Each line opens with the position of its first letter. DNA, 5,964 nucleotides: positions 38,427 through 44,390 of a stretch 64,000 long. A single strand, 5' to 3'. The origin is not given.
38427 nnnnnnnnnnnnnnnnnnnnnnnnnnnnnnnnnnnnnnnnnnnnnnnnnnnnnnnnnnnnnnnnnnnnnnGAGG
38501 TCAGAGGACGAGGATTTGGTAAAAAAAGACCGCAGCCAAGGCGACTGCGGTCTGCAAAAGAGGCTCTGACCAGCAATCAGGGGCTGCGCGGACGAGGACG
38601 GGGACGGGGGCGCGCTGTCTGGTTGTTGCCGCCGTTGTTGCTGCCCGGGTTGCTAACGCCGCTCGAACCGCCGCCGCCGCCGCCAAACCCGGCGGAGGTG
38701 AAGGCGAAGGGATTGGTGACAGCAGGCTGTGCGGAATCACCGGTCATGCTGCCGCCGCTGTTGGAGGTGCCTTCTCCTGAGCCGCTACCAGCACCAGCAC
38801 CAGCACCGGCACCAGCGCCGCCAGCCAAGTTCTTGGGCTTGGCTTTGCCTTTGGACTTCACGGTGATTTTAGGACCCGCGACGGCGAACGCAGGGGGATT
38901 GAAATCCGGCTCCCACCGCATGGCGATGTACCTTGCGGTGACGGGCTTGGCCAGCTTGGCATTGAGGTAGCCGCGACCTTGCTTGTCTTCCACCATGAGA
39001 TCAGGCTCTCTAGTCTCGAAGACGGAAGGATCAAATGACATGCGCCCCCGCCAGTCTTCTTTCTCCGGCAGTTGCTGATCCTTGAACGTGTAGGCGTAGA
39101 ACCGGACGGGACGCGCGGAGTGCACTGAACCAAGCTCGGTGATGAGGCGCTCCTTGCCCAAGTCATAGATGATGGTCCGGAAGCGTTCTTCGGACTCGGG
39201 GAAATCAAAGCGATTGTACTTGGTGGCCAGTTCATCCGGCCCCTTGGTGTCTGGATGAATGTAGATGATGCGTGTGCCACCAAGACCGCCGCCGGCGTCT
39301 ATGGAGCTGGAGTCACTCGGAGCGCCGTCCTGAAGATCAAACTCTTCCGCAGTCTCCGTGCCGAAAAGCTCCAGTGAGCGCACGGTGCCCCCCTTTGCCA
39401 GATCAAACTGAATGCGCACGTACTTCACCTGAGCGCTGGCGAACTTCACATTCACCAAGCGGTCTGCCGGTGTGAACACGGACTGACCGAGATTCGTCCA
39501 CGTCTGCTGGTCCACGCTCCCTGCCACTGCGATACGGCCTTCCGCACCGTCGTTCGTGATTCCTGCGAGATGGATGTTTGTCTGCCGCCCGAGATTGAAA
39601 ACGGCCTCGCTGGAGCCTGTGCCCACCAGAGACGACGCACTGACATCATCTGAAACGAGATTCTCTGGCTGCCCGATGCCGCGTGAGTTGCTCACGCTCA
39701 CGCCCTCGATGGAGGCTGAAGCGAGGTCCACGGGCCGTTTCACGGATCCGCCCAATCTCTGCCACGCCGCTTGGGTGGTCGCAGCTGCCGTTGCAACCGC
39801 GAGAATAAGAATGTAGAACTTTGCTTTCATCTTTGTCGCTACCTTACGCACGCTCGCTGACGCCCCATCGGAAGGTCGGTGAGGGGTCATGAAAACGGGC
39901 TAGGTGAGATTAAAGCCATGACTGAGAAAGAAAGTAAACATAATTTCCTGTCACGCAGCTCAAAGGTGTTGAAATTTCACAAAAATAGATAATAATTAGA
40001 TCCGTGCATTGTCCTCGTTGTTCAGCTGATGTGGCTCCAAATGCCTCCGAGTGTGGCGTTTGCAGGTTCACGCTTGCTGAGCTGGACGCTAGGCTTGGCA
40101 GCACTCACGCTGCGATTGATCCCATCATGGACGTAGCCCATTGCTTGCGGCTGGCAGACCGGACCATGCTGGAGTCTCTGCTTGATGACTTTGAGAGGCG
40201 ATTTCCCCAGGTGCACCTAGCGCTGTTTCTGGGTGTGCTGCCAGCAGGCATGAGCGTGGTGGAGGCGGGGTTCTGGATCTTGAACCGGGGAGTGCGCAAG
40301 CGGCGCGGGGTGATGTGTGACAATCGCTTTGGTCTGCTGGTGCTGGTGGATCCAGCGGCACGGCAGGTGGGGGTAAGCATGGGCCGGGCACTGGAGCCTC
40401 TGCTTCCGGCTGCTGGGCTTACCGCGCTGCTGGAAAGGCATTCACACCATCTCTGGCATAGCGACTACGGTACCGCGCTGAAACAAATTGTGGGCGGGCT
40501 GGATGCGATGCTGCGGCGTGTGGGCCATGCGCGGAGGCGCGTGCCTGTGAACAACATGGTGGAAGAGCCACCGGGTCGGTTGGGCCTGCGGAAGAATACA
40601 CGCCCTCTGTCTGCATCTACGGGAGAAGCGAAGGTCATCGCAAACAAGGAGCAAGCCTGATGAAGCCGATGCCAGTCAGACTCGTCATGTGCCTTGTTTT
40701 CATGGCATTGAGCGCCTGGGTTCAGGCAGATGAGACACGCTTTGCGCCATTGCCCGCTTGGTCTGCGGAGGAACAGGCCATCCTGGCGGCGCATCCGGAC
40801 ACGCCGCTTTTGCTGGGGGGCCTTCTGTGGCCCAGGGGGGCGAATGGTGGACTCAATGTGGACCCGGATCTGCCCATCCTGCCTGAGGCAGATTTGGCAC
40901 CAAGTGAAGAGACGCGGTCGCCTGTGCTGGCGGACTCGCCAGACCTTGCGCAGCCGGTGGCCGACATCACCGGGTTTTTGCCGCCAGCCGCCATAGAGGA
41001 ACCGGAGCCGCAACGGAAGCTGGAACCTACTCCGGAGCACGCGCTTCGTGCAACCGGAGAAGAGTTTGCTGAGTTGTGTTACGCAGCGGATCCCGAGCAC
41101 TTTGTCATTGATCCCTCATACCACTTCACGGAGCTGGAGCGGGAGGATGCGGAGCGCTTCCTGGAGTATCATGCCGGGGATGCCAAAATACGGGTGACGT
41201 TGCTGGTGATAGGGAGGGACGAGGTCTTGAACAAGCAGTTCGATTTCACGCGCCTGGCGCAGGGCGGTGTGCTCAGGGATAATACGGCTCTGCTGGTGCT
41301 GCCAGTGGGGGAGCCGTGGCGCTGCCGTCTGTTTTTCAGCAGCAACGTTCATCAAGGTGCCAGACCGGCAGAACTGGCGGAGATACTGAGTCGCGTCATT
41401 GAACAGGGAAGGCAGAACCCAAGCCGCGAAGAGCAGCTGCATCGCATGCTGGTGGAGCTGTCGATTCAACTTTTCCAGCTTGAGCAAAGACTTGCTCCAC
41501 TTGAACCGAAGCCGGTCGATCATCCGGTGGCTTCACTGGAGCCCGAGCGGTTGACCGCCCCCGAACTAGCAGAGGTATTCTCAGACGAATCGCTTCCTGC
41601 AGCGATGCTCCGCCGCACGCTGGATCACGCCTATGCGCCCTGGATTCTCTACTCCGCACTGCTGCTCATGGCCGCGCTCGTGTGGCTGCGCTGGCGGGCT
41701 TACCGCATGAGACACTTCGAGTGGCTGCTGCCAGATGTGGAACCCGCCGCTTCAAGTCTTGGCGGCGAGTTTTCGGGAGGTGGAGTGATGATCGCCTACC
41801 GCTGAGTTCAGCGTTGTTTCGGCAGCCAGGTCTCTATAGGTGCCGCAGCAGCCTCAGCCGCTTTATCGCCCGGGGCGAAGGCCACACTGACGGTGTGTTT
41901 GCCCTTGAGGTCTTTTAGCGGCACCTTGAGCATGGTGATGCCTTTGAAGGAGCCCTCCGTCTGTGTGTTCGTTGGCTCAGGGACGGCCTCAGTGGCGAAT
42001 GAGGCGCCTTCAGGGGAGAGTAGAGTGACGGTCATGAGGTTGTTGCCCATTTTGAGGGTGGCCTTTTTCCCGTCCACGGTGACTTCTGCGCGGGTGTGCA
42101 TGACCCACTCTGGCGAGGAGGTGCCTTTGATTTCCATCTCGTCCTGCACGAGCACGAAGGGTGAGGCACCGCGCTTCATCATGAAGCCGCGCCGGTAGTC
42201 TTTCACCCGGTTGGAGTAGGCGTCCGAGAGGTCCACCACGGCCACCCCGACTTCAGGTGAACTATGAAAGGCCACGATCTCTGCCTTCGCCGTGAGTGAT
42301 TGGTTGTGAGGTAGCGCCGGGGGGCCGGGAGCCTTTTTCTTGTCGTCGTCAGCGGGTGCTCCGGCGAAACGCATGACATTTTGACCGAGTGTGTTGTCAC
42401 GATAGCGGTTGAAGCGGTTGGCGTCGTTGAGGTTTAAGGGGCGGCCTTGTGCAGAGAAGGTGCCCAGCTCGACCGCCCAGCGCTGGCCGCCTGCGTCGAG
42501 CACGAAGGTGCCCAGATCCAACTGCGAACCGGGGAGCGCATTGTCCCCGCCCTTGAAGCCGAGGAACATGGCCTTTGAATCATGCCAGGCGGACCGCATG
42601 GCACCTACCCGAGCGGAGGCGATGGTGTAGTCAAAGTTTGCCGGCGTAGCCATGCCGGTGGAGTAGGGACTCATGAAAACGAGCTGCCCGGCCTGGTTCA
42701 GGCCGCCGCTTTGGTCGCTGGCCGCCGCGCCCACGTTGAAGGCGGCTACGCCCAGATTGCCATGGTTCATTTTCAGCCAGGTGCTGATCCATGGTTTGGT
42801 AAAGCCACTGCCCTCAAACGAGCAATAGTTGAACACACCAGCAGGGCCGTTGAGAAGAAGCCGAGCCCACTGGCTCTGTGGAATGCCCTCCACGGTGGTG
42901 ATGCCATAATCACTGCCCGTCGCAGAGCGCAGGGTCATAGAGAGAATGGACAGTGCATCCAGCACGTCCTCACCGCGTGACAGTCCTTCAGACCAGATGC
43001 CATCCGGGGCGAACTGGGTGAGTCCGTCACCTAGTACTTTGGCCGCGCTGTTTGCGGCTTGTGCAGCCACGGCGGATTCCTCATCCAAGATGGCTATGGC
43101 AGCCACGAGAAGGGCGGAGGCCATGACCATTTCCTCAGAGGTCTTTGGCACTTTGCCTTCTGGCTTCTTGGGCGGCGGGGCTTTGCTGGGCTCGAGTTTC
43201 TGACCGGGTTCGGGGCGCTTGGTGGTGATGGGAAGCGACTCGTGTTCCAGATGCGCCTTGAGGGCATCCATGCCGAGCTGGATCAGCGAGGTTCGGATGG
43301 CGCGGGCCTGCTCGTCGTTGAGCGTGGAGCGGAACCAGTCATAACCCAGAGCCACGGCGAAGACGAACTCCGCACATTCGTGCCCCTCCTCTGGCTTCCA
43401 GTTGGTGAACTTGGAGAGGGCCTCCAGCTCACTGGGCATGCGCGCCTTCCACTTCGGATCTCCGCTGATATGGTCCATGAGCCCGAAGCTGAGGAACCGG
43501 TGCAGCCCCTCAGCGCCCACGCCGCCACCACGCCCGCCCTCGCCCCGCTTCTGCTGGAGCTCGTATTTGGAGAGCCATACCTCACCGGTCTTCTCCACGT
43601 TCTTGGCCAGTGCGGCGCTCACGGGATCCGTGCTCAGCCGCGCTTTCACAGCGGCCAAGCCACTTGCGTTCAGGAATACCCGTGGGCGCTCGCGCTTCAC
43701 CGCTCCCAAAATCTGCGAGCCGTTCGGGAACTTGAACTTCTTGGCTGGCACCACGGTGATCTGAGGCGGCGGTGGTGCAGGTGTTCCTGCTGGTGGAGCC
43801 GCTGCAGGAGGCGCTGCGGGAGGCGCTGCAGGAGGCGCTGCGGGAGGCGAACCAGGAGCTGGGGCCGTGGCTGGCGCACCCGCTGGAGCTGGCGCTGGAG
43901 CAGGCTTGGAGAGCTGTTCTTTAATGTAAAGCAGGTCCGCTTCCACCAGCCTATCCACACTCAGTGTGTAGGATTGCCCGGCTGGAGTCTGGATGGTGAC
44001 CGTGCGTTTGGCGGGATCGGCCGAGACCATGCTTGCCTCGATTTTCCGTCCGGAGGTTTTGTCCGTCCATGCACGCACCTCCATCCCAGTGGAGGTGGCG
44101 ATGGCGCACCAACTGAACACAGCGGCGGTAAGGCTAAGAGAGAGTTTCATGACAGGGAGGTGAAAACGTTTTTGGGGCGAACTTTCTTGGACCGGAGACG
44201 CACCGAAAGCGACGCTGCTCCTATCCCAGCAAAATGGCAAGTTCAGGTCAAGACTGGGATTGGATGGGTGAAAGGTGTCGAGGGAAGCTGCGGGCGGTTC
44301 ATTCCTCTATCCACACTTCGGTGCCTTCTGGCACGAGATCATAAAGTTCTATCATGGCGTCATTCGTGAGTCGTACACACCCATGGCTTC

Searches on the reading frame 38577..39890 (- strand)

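Call 59: search_protein_families(library=pfam, proteins=[window:38577-39890:-], max_evalue=0.001)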
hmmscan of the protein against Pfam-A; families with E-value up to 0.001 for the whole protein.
window:38577-39890:- (437 aa): 1 family
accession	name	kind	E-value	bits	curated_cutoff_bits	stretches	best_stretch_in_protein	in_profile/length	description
PF00754.31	F5_F8_type_C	-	3.7e-05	24.3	28.2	0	70-164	9-114/127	F5/8 type C domain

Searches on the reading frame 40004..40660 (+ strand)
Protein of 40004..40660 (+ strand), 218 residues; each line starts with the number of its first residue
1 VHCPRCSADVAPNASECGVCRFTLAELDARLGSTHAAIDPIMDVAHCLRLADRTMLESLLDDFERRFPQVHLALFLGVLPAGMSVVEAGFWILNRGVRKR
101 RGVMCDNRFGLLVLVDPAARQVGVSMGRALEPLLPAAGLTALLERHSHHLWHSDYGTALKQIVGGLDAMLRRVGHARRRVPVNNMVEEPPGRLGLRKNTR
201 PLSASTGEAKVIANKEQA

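Call 85: search_protein_families(library=pfam, proteins=[window:40004-40660:+], max_evalue=0.05)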
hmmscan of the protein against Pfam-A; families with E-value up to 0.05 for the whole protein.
window:40004-40660:+ (218 aa): 1 family
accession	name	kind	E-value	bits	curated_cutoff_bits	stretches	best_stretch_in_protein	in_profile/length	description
PF04536.20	TPM_phosphatase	-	0.00019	21.9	22.1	1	109-167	64-123/125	TPM domain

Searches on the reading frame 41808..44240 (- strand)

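Call 59: search_protein_families(library=pfam, proteins=[window:41808-44240:-], max_evalue=0.001)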
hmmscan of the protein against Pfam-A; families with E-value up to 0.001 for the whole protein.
window:41808-44240:- (810 aa): 1 family
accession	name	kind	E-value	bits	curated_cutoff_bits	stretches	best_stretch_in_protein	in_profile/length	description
PF07940.18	Hepar_II_III_C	-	3.6e-05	23.8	24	1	556-737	20-181/237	Heparinase II/III-like, C-terminal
